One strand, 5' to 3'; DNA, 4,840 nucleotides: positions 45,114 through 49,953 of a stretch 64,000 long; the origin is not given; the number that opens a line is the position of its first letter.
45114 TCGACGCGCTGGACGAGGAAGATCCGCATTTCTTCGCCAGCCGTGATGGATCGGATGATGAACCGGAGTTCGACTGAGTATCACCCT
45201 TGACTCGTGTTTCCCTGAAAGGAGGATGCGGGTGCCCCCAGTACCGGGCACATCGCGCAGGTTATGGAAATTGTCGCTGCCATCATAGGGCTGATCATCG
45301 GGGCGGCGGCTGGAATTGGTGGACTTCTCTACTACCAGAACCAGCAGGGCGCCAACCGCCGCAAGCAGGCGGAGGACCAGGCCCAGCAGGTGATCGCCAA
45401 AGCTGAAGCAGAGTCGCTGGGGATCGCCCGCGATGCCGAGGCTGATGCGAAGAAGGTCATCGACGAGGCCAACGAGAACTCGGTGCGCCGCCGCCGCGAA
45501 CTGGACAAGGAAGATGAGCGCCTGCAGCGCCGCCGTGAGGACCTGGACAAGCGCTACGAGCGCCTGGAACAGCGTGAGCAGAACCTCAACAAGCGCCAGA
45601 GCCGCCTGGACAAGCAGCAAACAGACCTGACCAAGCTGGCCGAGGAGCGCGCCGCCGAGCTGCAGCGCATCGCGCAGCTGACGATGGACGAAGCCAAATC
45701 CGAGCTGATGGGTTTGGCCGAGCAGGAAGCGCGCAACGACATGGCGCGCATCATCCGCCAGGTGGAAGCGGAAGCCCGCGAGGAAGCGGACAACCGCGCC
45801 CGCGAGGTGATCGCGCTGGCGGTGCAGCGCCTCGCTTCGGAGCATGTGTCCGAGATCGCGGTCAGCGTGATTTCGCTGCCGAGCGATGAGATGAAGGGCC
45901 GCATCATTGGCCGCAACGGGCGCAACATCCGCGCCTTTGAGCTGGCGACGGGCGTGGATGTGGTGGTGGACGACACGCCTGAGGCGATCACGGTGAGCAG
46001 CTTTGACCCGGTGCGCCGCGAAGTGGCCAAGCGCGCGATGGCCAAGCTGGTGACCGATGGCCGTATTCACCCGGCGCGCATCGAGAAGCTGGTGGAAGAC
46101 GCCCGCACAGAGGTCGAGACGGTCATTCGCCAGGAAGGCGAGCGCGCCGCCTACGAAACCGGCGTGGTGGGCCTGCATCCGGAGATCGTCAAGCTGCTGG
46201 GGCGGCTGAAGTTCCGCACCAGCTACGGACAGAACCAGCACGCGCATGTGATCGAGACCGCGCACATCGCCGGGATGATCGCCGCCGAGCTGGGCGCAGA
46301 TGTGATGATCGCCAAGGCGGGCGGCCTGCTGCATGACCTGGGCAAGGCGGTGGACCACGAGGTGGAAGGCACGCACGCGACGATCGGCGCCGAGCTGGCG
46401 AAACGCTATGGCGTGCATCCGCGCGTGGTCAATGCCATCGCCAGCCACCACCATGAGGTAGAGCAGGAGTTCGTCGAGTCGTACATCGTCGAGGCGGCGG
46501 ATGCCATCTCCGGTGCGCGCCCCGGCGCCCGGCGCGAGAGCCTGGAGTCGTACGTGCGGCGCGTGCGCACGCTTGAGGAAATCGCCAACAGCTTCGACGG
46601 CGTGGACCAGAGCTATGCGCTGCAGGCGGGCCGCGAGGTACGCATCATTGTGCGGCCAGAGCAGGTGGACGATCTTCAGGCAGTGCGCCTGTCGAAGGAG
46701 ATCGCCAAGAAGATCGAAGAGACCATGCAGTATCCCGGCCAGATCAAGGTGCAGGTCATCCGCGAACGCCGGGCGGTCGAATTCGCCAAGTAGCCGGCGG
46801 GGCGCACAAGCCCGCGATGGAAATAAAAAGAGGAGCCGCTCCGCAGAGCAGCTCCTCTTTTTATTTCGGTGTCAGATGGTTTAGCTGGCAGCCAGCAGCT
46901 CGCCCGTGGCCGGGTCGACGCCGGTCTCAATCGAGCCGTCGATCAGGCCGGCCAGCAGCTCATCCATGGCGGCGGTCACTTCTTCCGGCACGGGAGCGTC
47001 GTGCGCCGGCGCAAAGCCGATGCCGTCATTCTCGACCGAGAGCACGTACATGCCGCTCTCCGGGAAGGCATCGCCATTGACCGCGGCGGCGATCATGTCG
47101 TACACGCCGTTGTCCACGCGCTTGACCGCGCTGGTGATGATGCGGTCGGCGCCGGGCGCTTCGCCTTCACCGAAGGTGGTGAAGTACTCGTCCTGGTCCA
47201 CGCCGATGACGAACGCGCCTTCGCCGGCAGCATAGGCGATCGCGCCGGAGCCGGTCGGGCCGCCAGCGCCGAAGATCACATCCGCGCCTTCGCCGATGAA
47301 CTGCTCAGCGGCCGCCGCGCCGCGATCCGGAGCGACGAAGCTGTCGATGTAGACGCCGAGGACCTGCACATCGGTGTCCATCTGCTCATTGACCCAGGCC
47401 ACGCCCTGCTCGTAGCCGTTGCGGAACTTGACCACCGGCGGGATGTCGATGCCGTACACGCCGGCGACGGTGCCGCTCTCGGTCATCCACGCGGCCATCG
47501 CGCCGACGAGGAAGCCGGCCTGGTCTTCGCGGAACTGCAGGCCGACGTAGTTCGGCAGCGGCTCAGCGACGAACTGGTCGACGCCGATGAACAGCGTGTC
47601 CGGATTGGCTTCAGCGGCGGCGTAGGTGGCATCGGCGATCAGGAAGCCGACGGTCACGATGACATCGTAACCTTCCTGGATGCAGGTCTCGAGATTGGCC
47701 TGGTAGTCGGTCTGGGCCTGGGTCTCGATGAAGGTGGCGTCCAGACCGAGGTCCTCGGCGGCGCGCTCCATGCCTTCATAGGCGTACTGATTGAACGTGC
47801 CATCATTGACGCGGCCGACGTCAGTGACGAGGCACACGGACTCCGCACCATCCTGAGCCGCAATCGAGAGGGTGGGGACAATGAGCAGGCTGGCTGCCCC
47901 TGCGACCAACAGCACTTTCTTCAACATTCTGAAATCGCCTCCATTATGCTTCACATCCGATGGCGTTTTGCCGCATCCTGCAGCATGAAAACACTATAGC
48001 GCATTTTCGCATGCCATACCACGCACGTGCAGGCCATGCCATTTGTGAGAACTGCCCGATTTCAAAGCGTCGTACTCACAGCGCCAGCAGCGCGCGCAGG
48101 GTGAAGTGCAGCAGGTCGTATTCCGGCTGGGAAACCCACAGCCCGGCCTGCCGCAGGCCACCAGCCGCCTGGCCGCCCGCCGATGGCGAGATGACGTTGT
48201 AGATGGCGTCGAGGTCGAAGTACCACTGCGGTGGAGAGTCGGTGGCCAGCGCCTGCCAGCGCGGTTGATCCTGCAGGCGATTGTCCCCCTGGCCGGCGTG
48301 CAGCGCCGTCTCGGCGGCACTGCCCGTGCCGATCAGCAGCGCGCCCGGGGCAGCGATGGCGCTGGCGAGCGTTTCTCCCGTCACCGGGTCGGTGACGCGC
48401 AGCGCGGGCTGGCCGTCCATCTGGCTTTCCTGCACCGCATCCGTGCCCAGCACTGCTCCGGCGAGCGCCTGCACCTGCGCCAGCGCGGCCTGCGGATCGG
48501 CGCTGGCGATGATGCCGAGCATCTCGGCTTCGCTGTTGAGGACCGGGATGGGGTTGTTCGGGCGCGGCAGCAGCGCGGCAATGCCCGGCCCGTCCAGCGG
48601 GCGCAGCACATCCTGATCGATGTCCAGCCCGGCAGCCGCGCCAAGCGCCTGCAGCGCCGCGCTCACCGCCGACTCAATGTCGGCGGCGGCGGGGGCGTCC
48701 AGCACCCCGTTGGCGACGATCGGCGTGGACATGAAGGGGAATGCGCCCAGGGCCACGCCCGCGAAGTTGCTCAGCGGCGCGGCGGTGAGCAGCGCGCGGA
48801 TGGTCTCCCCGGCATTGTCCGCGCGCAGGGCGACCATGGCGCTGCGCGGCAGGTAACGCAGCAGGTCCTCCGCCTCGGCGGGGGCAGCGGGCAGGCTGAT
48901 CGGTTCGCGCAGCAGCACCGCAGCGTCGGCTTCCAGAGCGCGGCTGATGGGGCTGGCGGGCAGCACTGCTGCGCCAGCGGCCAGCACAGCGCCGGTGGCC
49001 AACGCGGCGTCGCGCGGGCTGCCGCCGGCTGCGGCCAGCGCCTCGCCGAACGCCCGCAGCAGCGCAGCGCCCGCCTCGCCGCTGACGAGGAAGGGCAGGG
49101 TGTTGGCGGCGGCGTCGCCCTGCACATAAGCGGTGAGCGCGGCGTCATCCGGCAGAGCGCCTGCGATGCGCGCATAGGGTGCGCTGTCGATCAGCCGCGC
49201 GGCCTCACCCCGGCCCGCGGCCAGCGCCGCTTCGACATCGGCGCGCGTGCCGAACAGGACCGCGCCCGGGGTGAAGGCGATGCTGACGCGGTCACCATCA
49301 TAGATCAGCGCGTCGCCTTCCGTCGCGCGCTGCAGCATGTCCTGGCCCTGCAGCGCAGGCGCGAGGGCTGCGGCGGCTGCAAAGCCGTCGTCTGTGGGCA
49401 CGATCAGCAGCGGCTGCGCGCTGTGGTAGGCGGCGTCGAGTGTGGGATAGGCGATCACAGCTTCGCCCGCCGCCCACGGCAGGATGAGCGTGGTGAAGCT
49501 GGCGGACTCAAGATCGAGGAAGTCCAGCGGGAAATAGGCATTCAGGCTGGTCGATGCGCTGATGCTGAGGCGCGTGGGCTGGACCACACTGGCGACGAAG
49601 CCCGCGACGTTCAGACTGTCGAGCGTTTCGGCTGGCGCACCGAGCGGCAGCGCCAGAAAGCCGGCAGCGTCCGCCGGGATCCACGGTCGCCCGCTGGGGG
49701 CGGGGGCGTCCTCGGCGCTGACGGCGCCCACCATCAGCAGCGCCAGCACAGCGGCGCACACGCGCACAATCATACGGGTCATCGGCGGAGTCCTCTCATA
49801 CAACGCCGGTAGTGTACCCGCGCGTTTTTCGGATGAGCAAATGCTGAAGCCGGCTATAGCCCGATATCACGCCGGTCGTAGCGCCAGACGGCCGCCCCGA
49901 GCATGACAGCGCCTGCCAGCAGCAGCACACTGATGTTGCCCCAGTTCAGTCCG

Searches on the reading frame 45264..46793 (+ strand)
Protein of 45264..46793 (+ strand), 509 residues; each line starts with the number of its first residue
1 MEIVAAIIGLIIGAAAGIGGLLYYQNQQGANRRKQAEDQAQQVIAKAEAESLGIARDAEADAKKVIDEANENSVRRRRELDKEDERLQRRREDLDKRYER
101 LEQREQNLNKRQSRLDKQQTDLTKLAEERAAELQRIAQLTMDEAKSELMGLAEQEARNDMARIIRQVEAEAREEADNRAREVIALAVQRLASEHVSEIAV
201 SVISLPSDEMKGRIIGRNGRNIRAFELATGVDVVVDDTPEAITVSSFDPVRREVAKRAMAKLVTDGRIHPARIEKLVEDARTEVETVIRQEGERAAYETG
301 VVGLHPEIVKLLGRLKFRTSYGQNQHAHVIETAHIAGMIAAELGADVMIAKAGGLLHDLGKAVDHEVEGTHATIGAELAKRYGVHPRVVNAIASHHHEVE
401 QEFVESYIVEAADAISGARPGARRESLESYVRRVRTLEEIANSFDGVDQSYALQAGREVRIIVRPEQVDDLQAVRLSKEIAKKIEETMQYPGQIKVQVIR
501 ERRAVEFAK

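Call 51: search_protein_families(library=pfam, proteins=[window:45264-46793:+], max_evalue=0.0001)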
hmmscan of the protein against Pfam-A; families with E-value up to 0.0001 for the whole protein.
window:45264-46793:+ (509 aa): 4 families
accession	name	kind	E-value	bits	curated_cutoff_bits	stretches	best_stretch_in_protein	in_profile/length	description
PF12072.13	RNase_Y_N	-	5.5e-35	121.1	32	1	2-194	2-201/201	RNase Y N-terminal region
PF01966.28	HD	-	2.1e-14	54.2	22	1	327-416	3-114/116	HD domain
PF00013.35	KH_1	-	7.4e-08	32.5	21.5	1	203-259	4-64/66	KH domain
PF08668.18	HDOD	-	3.1e-05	24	22.9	0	327-363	97-134/196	HDOD domain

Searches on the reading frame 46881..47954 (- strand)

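Call 51: search_protein_families(library=pfam, proteins=[window:46881-47954:-], max_evalue=0.0001)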
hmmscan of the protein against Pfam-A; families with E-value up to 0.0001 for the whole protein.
window:46881-47954:- (357 aa): 1 family
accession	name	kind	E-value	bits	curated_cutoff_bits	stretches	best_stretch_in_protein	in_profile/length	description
PF02608.20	Bmp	-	1.4e-48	165.9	24.1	1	41-316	4-270/301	ABC transporter substrate-binding protein PnrA-like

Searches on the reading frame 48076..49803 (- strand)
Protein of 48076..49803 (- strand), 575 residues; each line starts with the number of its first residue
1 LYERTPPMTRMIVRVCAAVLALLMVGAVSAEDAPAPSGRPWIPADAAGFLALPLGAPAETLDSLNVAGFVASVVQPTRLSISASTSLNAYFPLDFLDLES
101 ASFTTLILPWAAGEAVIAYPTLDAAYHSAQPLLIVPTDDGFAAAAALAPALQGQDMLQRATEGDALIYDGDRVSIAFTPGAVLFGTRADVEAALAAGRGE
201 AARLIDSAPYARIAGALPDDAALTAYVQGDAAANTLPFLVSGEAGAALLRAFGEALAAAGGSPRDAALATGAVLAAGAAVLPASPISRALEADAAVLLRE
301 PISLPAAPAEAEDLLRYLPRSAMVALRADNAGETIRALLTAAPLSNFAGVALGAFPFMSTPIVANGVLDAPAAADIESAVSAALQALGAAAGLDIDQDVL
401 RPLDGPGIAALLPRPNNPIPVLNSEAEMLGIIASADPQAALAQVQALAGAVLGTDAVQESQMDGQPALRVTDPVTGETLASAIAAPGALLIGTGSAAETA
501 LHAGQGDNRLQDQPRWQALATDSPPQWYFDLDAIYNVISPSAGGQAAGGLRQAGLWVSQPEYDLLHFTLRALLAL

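Call 51: search_protein_families(library=pfam, proteins=[window:48076-49803:-], max_evalue=0.0001)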
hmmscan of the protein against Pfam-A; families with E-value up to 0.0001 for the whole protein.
window:48076-49803:- (575 aa): 1 family
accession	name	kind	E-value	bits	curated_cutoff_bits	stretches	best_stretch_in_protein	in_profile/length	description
PF11832.13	DUF3352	-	1.1e-09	37.9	26.8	1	95-531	84-483/536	Protein of unknown function (DUF3352)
